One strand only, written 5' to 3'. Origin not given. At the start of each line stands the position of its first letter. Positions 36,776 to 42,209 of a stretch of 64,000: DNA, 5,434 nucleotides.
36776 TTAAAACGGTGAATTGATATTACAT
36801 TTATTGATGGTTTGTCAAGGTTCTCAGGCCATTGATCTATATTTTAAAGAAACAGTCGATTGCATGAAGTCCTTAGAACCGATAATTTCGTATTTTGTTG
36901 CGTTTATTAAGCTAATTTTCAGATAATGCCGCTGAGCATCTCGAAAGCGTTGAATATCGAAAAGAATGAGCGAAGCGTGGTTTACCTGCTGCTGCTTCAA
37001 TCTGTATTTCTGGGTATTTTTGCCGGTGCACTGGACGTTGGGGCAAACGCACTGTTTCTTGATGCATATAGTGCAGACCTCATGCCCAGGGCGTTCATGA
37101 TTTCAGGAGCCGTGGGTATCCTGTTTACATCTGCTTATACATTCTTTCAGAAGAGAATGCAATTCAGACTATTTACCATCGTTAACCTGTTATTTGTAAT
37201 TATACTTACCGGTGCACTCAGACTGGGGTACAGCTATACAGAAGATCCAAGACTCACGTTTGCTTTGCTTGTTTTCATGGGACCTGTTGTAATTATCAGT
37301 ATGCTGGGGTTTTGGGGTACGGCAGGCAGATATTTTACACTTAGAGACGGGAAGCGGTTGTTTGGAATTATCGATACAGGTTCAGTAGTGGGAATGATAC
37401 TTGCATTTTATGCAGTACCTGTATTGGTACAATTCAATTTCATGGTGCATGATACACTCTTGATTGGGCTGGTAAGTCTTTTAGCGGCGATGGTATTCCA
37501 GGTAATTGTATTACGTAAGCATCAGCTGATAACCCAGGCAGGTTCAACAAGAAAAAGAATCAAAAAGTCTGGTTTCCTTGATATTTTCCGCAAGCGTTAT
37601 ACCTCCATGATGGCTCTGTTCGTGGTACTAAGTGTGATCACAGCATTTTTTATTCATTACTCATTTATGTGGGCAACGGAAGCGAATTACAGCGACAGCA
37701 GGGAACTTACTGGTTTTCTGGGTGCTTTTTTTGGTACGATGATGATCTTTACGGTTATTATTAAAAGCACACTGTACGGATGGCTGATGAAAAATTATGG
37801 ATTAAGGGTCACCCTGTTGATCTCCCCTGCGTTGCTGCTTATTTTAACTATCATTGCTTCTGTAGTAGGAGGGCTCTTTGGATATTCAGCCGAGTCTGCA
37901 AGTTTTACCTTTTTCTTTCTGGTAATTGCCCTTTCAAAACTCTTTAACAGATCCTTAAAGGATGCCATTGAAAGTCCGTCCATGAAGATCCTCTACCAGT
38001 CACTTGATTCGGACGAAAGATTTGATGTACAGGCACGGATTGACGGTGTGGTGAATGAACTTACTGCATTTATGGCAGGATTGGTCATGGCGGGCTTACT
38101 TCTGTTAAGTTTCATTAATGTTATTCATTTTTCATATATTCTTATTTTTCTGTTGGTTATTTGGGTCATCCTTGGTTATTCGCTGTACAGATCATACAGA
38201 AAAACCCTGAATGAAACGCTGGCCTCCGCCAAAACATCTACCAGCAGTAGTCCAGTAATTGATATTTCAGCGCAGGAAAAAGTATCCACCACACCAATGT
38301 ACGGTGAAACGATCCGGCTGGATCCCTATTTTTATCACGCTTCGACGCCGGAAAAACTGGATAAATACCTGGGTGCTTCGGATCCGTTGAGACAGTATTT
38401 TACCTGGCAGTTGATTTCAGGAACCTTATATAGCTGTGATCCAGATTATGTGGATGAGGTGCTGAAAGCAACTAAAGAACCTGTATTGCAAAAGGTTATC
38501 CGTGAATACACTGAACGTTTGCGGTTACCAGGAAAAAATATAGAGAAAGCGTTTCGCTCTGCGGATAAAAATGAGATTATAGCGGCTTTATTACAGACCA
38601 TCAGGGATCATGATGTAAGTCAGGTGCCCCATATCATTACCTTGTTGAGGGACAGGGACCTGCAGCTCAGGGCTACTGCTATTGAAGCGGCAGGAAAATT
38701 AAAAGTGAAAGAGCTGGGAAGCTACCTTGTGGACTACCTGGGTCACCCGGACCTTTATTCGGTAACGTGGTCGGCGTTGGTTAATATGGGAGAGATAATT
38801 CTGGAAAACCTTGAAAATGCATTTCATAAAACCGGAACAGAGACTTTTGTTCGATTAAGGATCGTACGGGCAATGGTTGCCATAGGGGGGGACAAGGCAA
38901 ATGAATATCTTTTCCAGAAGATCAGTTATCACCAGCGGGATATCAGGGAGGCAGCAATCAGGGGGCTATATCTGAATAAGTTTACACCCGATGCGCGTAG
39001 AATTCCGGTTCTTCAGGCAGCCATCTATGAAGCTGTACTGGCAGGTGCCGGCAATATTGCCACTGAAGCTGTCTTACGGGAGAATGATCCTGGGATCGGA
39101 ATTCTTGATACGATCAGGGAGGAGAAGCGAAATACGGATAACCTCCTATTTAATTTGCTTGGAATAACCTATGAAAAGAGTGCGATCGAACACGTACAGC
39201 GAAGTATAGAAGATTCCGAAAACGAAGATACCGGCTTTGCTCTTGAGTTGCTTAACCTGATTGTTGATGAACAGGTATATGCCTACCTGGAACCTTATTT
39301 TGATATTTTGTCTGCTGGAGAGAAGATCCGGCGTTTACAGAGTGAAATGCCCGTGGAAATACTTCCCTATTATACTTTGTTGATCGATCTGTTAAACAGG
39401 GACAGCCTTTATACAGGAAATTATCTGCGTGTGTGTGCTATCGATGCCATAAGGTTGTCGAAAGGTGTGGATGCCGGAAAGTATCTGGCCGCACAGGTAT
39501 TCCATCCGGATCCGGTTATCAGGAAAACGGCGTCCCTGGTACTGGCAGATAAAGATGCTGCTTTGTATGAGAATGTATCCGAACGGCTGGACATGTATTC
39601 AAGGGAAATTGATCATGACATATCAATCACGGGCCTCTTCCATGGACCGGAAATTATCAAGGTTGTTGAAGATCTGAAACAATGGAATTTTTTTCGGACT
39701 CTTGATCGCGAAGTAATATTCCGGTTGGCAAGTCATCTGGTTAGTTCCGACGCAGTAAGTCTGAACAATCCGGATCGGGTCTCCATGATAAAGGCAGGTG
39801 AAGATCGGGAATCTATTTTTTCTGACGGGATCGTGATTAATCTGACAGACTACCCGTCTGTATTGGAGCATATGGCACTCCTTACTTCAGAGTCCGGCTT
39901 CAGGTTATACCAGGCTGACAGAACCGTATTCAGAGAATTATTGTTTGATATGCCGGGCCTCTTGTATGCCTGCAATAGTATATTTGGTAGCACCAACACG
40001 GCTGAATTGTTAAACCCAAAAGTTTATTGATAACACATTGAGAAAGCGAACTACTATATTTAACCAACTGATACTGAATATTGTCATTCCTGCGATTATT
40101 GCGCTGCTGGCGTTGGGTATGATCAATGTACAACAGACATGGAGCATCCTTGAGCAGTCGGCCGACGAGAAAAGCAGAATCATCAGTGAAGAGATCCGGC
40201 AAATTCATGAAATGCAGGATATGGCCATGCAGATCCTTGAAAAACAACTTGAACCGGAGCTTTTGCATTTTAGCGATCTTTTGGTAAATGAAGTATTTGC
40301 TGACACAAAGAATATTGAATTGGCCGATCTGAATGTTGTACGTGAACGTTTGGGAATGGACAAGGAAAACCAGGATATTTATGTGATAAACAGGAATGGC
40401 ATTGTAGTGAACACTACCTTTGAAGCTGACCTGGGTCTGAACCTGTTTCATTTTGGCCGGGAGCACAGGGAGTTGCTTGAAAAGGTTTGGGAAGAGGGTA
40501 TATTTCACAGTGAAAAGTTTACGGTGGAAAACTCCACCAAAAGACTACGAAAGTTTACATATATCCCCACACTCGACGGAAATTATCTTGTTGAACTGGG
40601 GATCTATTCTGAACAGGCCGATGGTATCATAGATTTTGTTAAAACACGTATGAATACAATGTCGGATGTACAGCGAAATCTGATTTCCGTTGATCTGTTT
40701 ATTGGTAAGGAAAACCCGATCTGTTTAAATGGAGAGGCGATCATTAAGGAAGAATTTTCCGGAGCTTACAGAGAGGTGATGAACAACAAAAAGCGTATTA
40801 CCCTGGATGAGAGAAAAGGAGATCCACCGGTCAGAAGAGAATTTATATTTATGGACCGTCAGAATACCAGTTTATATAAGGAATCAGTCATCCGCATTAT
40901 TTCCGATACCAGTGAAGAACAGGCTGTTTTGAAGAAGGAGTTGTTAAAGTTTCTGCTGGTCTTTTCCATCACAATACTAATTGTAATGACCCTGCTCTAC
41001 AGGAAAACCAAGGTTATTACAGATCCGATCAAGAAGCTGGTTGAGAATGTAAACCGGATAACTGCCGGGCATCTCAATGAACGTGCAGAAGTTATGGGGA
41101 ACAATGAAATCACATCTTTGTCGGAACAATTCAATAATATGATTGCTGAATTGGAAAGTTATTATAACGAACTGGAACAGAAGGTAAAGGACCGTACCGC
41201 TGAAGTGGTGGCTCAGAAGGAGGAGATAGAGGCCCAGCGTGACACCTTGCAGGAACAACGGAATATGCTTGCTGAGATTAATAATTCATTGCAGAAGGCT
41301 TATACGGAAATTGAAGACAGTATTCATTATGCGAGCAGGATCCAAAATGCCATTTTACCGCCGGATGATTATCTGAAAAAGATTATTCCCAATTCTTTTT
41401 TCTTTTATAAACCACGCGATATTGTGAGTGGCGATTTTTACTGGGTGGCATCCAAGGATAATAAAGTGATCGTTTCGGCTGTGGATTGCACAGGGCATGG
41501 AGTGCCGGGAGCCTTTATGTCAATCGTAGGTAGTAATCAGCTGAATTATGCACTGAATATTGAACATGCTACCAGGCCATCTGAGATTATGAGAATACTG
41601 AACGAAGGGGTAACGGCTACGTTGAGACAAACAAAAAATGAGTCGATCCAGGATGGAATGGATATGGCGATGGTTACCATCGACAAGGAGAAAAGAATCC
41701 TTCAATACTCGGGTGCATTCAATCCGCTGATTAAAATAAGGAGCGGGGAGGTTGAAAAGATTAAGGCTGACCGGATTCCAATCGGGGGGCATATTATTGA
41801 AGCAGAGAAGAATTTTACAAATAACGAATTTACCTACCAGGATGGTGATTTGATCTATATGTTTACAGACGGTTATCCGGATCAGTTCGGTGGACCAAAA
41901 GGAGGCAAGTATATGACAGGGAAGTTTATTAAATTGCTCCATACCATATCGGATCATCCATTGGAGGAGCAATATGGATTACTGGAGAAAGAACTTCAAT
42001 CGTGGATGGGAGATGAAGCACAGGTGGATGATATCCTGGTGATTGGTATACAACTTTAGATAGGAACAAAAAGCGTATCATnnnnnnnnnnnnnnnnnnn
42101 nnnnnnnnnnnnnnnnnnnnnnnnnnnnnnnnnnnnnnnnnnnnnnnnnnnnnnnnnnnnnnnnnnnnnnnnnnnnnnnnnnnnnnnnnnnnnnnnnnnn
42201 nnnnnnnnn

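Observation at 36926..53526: Six-gene operon linking inner-membrane signalling proteins, a transmembrane STAND NTPase, OM components and a giant T9SS cargo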

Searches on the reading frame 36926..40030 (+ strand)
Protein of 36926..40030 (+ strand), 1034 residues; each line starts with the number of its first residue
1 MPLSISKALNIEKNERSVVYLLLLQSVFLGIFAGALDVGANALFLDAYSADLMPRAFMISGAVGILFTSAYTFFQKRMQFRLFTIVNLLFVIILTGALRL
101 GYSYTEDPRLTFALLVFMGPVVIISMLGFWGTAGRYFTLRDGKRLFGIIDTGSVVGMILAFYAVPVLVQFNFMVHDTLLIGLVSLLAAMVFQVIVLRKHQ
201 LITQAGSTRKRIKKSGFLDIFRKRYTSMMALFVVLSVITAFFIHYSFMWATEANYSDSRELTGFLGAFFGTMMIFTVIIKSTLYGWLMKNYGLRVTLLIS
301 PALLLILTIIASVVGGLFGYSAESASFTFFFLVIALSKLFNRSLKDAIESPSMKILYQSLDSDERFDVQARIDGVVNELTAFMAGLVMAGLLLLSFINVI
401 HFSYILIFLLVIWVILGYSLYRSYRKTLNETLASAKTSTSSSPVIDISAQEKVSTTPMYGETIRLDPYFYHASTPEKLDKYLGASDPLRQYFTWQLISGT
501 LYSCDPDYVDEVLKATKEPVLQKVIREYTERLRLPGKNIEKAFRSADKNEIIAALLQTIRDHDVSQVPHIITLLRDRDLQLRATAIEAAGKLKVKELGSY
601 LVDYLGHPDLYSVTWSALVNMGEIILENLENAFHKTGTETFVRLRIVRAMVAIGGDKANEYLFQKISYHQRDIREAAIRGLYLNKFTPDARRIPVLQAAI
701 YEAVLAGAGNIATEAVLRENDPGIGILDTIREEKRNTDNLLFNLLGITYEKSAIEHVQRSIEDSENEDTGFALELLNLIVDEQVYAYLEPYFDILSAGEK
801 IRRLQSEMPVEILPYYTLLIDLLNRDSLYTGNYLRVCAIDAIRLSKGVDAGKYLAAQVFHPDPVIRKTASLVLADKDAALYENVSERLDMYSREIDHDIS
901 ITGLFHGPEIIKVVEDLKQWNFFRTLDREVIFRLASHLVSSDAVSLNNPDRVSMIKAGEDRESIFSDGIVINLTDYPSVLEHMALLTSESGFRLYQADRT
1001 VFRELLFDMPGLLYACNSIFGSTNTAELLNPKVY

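Call 3: search_protein_families(library=pfam, proteins=[window:36926-40030:+], max_evalue=0.01)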
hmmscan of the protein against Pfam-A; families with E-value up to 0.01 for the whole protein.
window:36926-40030:+ (1034 aa): 2 families
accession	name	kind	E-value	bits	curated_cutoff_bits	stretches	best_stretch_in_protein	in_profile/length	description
PF13646.12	HEAT_2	-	1.3e-09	38.7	27.7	1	553-617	19-83/88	HEAT repeats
PF03219.20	TLC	-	1.4e-08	34.4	21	1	120-424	159-491/491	TLC ATP/ADP transporter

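Call 4: search_protein_families(library=ncbifam, proteins=[window:36926-40030:+], max_evalue=0.01)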
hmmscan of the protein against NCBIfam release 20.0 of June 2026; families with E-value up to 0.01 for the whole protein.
window:36926-40030:+ (1034 aa): 0 families

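Call 25: search_protein_families(library=pfam, alignment_id=A2, max_evalue=0.01)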
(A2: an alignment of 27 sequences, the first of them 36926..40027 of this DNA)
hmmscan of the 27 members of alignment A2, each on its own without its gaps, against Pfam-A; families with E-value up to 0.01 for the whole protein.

A. member 1, window:36926-40027:+ (1034 aa): 2 families
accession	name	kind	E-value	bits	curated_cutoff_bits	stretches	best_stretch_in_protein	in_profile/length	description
PF13646.12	HEAT_2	-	1.3e-09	38.7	27.7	1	553-617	19-83/88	HEAT repeats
PF03219.20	TLC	-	1.4e-08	34.4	21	1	120-424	159-491/491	TLC ATP/ADP transporter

B. families by the number of members that match (of 27 scanned): 9 families
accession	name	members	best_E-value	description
PF13646.12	HEAT_2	24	2.4e-15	HEAT repeats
PF07690.21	MFS_1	15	1.3e-07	Major Facilitator Superfamily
PF00027.35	cNMP_binding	6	6.7e-09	Cyclic nucleotide-binding domain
PF03219.20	TLC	4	3.2e-09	TLC ATP/ADP transporter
PF02985.28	HEAT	4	3.4e-05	HEAT repeat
PF12717.13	Cnd1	2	0.0013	non-SMC mitotic condensation complex subunit 1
PF18881.5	DUF5646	1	0.0023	Family of unknown function (DUF5646)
PF09323.15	DUF1980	1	0.0073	DUF1980 N-terminal domain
PF14153.11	Spore_coat_CotO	1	0.0083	Spore coat protein CotO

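Call 30: search_solved_structures(query=A2, max_evalue=0.1)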
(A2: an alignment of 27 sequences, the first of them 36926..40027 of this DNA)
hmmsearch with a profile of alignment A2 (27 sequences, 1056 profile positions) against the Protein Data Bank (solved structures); distinct sequences matched with E-value up to 0.1: 136 (the best 60 are shown).
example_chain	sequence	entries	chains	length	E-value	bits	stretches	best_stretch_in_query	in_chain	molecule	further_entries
9sah_A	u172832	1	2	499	4.4e-28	100.8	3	522-698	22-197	E4-NB2 synthetic fusion protein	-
9j3n_A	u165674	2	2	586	3.3e-15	58.2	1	110-426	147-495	ADP,ATP carrier protein 1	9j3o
6fsq_A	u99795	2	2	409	9.6e-15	56.7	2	554-698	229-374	alphaRep A3_bGFPD | A3_bGFPD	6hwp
4zv6_A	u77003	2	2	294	1.5e-14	56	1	550-698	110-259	AlphaRep-7 | alpha-Rep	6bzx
9j3j_A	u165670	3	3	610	1.9e-14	55.7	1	106-425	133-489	ADP,ATP carrier protein 1, chloroplastic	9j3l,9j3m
4xl5_C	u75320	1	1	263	2e-13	52.3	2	549-682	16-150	bGFP-A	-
5dyk_A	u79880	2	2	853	1.1e-12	49.9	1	917-1036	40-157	CGMP-dependent protein kinase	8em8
6gwc_C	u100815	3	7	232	1.8e-12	49.1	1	530-699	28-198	iE5 ALPHAREP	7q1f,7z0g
6ft5_A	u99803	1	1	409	6.1e-12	47.4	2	549-698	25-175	alphaRep A3_A3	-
9p74_A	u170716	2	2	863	6.4e-12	47.3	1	929-1036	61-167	cGMP-dependent protein kinase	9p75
5ezr_A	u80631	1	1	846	8.6e-12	46.9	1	929-1036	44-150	cGMP-dependent protein kinase, putative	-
4rz7_A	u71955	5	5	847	8.6e-12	46.9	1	929-1036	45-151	cGMP-dependent protein kinase, putative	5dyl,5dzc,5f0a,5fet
3shr_A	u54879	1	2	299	1.9e-11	45.8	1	926-1045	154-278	cGMP-dependent protein kinase 1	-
4z07_A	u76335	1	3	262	3.6e-11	44.8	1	926-1036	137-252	cGMP-dependent protein kinase 1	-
7ssb_A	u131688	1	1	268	3.8e-11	44.8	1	926-1035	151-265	cGMP-dependent protein kinase 1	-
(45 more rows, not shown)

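Call 49: search_protein_families(library=padloc, proteins=[window:36926-40030:+], max_evalue=0.001)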
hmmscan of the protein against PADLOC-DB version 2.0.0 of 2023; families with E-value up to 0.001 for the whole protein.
window:36926-40030:+ (1034 aa): 0 families

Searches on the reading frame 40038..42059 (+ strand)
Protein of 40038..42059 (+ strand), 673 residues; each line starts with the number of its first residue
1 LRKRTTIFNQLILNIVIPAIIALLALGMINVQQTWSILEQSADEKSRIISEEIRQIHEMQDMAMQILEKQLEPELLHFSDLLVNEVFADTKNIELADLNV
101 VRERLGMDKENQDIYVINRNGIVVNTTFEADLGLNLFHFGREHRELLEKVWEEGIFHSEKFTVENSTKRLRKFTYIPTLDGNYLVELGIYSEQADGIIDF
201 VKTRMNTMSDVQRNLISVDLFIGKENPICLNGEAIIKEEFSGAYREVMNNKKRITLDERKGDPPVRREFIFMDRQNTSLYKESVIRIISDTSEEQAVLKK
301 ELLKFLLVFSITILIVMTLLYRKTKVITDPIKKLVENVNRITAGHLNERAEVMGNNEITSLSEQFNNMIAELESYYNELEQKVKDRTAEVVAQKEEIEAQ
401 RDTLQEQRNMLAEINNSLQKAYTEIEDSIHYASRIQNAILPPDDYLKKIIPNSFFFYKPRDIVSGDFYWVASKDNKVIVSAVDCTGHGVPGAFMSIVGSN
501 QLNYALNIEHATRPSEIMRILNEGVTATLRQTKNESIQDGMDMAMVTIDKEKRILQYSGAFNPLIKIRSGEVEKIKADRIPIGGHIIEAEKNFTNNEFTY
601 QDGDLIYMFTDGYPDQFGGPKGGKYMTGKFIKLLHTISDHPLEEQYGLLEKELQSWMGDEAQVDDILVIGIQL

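Call 3: search_protein_families(library=pfam, proteins=[window:40038-42059:+], max_evalue=0.01)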
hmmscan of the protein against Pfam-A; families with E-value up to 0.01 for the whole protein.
window:40038-42059:+ (673 aa): 7 families
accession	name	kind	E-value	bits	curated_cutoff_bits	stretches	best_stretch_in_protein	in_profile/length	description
PF07228.17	SpoIIE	-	2.3e-18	67.3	25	1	474-672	2-190/192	Stage II sporulation protein E (SpoIIE)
PF00672.30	HAMP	-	8.1e-11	42.5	25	1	326-373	5-52/53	HAMP domain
PF03114.23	BAR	-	0.0029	17.7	28.5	1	351-431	14-94/234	BAR domain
PF10186.14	ATG14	-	0.0045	16.6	33.2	1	363-424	65-126/347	Vacuolar sorting 38 and autophagy-related subunit 14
PF01519.22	DUF16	-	0.006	17.5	40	1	364-421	38-95/104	Protein of unknown function DUF16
PF05791.16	Bacillus_HBL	-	0.0068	16.7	29.1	0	332-420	89-176/177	Bacillus haemolytic enterotoxin (HBL)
PF01724.21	DUF29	-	0.0089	16.7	22.5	0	337-442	21-123/138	Domain of unknown function DUF29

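Call 4: search_protein_families(library=ncbifam, proteins=[window:40038-42059:+], max_evalue=0.01)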
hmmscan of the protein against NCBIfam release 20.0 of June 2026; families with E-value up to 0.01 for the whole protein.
window:40038-42059:+ (673 aa): 27 families (the best 25 are shown)
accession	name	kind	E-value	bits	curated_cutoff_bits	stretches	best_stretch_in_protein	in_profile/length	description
NF038263.1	prot_phos_SiaA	equivalog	4.4e-71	240.3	700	1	296-671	301-655/658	biofilm regulation protein phosphatase SiaA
NF007896.0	PRK10600.1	equivalog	8.1e-14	51.2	578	1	290-395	142-245/598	nitrate/nitrite two-component system sensor histidine kinase NarX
NF008184.0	PRK10935.1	equivalog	6.5e-12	44.9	553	1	308-405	158-255/565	nitrate/nitrite two-component system sensor histidine kinase NarQ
NF011874.0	PRK15347.1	equivalog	5.2e-10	38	852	1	291-398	285-392/921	two component system sensor kinase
NF008318.0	PRK11107.1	equivalog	8.4e-10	37.3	890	1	296-401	171-276/920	two-component sensor histidine kinase BarA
NF040691.1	MtrAB_MtrB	equivalog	4.1e-09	36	450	1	292-381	177-266/507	MtrAB system histidine kinase MtrB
NF033092.0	HK_WalK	equivalog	3e-08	32.7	725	1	305-382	179-256/594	cell wall metabolism sensor histidine kinase WalK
NF012163.2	BaeS_SmeS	equivalog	3.4e-08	32.9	500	1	304-404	165-269/457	sensor histidine kinase efflux regulator BaeS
TIGR01386.1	cztS_silS_copS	subfamily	4.6e-08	32.5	292.55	1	282-381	141-243/457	heavy metal sensor histidine kinase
NF045911.1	TCSHisKinNblS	equivalog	7.8e-08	31.1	1000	1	308-393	187-268/621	two-component system sensor histidine kinase NblS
NF053592.1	HK_near_YfiR_like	equivalog_domain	4.3e-07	29.7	194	1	296-373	144-222/223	sensor histidine kinase, YfiR-like protein-associated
NF007837.0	PRK10549.1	equivalog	5.5e-07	28.7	603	1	307-389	168-250/466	envelope stress sensor histidine kinase BaeS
NF011615.0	PRK15041.1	equivalog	2.6e-06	26.4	947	1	272-374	170-265/554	methyl-accepting chemotaxis protein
NF041210.1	his_kin_PieS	equivalog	7.4e-06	25.2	850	1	301-390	167-254/474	two component system sensor histidine kinase PieS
NF007423.1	PRK09966.1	equivalog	9.9e-06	24.7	325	1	285-383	133-232/390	diguanylate cyclase DgcN/YfiN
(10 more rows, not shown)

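Call 47: search_solved_structures(query=A8, max_evalue=0.01)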
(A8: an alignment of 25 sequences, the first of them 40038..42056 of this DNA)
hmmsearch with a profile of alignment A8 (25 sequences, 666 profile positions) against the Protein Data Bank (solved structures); distinct sequences matched with E-value up to 0.01: 6.
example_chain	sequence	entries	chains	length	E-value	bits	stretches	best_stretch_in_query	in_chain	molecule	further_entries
6k4e_A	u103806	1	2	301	5e-61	210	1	376-665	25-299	Putative serine phosphatase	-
8c5v_I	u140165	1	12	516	6.2e-06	27.9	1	293-379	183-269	Methyl-accepting chemotaxis protein I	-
6s1k_E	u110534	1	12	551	6.7e-06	27.8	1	293-379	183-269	Methyl-accepting chemotaxis protein I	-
5jeq_A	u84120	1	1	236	0.00023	22.7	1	312-383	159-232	Nitrate/nitrite sensor protein NarQ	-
6yue_A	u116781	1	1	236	0.00023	22.7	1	312-383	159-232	Nitrate/nitrite sensor protein NarQ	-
5iji_A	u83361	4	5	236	0.00023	22.7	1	312-383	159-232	Nitrate/nitrite sensor histidine kinase NarQ | Nitrate/nitrite sensor protein NarQ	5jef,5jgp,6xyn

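Call 49: search_protein_families(library=padloc, proteins=[window:40038-42059:+], max_evalue=0.001)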
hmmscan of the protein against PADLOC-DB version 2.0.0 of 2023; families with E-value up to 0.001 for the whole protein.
window:40038-42059:+ (673 aa): 0 families
